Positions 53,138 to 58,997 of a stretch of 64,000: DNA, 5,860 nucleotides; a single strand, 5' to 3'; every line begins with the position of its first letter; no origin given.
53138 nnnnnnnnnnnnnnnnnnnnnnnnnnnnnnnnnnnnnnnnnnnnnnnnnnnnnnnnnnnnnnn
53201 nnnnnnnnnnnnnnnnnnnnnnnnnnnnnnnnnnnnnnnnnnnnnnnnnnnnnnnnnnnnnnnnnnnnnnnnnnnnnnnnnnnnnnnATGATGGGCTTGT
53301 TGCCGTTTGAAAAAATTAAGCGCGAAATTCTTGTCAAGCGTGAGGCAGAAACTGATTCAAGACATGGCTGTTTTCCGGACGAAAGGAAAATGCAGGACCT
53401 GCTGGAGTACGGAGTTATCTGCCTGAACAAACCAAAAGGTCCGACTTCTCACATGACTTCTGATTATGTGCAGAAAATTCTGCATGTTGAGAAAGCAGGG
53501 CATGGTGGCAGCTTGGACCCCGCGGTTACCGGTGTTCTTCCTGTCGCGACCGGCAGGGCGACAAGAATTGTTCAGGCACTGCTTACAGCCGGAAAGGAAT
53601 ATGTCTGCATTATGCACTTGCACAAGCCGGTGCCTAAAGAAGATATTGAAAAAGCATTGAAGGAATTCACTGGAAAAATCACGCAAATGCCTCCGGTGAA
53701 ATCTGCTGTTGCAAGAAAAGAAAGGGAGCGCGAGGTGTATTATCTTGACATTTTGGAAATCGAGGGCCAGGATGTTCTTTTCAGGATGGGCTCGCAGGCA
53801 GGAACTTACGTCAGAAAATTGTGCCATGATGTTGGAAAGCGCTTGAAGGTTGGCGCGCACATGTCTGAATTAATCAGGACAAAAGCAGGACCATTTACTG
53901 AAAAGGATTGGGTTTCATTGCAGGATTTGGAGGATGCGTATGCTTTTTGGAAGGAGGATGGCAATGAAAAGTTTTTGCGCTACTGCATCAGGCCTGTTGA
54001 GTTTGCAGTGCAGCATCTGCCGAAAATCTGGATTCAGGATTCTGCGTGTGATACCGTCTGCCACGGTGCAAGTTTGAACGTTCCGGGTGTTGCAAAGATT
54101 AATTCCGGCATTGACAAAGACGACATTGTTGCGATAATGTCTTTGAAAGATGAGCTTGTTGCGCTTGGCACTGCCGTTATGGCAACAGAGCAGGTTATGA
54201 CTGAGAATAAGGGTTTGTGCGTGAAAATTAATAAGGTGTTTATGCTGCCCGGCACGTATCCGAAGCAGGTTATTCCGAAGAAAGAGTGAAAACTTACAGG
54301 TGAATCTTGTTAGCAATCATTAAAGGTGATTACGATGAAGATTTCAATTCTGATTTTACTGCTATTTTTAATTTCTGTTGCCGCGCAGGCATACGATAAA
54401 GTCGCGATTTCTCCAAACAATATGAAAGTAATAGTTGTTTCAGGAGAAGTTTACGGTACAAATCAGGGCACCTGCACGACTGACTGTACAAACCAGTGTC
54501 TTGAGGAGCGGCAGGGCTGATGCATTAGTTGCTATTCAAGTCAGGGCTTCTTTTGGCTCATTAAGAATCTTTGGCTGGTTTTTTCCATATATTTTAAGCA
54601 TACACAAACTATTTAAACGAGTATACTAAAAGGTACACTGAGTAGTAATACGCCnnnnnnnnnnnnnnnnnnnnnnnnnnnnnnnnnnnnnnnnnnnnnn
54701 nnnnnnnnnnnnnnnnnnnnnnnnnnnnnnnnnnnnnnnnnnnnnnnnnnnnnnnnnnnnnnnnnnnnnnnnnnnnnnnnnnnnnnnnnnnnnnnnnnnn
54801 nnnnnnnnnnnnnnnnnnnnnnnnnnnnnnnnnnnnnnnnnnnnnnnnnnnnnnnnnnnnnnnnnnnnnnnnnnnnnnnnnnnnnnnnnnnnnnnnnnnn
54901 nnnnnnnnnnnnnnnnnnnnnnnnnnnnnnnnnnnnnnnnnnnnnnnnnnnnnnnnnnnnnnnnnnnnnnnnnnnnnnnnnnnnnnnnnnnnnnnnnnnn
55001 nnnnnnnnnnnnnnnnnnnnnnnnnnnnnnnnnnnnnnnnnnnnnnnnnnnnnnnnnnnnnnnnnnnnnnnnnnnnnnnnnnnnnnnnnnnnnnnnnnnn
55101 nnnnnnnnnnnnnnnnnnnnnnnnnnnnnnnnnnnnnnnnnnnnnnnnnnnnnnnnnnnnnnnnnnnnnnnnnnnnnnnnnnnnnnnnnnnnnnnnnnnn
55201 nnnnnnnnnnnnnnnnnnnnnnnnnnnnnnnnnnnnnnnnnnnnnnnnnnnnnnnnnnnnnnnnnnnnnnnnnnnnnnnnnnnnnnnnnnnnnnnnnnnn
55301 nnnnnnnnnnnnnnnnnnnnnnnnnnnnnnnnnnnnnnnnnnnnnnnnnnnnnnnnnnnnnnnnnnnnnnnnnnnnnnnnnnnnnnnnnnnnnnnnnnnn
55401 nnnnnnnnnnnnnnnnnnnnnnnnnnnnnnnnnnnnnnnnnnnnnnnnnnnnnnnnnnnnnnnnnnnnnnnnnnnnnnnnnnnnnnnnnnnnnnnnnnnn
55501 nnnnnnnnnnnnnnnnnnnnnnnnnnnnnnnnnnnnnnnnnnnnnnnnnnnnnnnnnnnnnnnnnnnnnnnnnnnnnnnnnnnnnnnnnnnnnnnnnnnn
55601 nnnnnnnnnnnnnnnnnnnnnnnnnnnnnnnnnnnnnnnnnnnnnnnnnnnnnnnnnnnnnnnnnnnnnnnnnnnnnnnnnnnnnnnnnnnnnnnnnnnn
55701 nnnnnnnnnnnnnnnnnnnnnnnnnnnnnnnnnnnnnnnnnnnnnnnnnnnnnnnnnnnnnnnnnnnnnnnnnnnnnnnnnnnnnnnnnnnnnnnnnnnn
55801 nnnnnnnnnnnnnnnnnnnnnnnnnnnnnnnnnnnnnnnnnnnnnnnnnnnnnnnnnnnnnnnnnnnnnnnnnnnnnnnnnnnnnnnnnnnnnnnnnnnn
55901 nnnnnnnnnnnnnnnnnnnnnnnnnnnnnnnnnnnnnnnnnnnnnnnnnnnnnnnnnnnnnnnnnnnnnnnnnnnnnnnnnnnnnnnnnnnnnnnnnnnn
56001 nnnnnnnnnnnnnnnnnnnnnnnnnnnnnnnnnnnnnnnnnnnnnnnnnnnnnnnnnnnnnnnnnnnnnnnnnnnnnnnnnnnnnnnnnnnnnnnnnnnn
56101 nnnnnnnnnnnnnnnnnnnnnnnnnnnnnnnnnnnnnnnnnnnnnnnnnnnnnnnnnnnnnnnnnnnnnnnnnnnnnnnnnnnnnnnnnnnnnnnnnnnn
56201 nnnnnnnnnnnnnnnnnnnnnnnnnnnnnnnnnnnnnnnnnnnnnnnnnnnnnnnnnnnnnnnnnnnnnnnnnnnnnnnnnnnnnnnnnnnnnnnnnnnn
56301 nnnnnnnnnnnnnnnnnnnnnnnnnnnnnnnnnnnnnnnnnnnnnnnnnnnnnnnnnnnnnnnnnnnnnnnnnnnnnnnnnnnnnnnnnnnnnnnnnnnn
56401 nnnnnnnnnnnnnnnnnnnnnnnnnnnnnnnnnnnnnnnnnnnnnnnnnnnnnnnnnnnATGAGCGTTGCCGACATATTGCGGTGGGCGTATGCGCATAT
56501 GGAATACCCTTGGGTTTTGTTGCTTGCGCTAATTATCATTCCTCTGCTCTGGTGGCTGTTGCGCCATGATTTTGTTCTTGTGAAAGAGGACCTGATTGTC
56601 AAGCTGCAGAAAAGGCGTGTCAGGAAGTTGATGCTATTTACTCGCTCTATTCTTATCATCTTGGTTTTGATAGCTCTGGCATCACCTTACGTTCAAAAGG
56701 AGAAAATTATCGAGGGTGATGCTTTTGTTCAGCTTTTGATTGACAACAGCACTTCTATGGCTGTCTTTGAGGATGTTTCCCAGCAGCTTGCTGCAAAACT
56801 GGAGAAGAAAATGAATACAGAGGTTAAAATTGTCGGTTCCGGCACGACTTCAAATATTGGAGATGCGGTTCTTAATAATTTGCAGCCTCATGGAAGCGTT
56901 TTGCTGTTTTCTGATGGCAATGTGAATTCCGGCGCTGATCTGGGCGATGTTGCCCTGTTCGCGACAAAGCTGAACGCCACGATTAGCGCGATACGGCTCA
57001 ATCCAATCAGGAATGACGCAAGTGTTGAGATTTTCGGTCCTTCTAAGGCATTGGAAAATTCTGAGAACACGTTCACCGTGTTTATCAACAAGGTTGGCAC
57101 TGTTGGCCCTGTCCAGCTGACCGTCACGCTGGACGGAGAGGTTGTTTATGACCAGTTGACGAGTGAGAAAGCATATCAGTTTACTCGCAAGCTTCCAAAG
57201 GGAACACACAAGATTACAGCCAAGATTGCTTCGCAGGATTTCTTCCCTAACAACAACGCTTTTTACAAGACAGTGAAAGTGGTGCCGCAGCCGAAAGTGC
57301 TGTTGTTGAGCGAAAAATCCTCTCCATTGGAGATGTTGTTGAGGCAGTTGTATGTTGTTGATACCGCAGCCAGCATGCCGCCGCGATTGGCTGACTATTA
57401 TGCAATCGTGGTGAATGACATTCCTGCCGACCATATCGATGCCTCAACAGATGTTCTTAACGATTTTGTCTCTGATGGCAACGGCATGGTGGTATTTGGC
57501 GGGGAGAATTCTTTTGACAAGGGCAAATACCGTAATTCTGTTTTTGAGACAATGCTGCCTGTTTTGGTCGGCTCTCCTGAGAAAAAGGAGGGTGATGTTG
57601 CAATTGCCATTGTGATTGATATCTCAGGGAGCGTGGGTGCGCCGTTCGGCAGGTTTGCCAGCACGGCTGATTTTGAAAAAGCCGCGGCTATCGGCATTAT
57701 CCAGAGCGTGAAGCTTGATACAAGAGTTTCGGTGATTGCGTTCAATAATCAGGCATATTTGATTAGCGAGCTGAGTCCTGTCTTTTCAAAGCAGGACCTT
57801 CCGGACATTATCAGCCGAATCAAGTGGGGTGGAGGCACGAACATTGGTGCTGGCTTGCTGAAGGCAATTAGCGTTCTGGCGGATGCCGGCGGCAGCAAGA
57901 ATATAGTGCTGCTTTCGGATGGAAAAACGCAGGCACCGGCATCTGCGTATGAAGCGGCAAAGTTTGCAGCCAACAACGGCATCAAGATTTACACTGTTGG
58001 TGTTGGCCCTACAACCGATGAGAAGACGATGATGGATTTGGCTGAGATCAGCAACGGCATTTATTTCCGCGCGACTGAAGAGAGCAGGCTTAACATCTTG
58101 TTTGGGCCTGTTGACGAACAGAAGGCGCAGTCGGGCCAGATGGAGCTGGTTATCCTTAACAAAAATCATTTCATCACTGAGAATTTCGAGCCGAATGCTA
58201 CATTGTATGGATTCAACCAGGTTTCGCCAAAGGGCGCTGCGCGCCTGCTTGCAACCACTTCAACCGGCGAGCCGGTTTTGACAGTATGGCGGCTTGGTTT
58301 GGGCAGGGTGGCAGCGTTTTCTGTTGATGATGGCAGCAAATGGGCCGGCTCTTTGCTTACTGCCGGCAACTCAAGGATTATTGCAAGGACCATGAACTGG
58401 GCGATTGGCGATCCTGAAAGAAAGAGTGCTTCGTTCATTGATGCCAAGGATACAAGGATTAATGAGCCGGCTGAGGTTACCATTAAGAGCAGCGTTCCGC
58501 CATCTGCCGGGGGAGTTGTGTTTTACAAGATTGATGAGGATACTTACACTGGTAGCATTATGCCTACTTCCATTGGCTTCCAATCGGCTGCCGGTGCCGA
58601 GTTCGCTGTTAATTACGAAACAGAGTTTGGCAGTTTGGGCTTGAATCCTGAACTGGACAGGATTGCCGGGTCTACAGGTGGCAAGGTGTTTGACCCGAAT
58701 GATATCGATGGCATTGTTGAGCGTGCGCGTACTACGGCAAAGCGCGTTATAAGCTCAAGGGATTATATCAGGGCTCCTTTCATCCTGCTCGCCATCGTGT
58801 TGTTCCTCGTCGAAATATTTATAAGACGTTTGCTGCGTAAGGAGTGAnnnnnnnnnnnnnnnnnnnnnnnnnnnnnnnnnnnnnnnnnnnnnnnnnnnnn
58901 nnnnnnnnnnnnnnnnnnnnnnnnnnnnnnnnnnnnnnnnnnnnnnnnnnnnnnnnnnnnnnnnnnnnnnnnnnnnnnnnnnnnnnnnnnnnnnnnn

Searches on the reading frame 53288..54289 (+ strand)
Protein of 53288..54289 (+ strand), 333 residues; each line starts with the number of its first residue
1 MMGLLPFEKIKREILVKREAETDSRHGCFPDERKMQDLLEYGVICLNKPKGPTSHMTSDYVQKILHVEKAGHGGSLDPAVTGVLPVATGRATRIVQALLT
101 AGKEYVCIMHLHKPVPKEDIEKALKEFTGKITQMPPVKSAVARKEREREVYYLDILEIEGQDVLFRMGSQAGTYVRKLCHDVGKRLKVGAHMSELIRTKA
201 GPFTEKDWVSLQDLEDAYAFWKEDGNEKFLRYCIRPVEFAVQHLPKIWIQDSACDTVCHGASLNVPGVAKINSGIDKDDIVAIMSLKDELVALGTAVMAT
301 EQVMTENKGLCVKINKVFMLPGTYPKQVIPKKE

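Call 66: search_protein_families(library=pfam, proteins=[window:53288-54289:+], max_evalue=0.001)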
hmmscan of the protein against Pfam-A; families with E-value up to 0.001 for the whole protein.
window:53288-54289:+ (333 aa): 5 families
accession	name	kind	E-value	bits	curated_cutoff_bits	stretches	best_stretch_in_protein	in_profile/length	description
PF01509.24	TruB_N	-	1.7e-26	93.8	27.3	1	63-175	2-149/149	TruB family pseudouridylate synthase (N terminal domain)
PF16198.10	TruB_C_2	-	3.2e-24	85.3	29.3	1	176-241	1-65/66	tRNA pseudouridylate synthase B C-terminal domain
PF01472.26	PUA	-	2.2e-17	63.2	24.8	1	245-317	1-73/74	PUA domain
PF08068.17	DKCLD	-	1.7e-13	50.9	27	1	10-55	10-55/58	DKCLD (NUC011) domain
PF21238.2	Pus10_C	-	4.6e-09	36.6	27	1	96-181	117-205/232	Pus10, C-terminal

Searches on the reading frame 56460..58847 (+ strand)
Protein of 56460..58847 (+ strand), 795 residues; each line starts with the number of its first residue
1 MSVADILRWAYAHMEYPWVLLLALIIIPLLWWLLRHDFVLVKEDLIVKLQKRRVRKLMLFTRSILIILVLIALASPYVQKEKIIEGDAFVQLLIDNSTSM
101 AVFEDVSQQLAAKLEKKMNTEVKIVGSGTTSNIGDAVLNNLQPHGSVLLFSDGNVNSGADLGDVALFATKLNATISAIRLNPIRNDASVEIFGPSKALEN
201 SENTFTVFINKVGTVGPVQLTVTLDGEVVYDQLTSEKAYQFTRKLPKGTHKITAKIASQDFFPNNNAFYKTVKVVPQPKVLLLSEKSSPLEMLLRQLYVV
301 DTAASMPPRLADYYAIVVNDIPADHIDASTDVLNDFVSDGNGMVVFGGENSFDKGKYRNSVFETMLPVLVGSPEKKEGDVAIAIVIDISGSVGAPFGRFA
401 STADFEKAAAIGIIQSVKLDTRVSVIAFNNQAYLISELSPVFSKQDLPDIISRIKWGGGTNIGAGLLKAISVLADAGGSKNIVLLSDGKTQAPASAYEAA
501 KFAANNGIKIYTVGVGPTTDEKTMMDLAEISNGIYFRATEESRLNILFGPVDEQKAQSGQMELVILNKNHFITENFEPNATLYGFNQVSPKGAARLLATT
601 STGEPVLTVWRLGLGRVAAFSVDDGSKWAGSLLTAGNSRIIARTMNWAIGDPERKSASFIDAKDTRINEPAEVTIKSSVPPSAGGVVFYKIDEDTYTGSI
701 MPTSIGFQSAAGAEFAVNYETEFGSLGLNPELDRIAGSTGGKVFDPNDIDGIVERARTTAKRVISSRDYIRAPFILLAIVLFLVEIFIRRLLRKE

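Call 23: search_protein_families(library=pfam, proteins=[window:56460-58847:+], max_evalue=0.00001)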
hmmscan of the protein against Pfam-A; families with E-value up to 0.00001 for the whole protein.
window:56460-58847:+ (795 aa): 5 families
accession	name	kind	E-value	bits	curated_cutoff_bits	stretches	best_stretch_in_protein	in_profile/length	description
PF00092.34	VWA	-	2.9e-19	70.4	23.8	1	382-544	2-168/174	von Willebrand factor type A domain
PF13519.12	VWA_2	-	4.4e-13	50.2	27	1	383-489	2-107/107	von Willebrand factor type A domain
PF05762.20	VWA_CoxE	-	8e-08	32.4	26.4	1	375-496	52-167/222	VWA domain containing CoxE-like protein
PF07090.17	GATase1_like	-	9e-08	32.4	27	0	550-630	143-225/247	Putative glutamine amidotransferase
PF13768.12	VWA_3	-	1.1e-06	29.3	27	1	382-535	3-153/155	von Willebrand factor type A domain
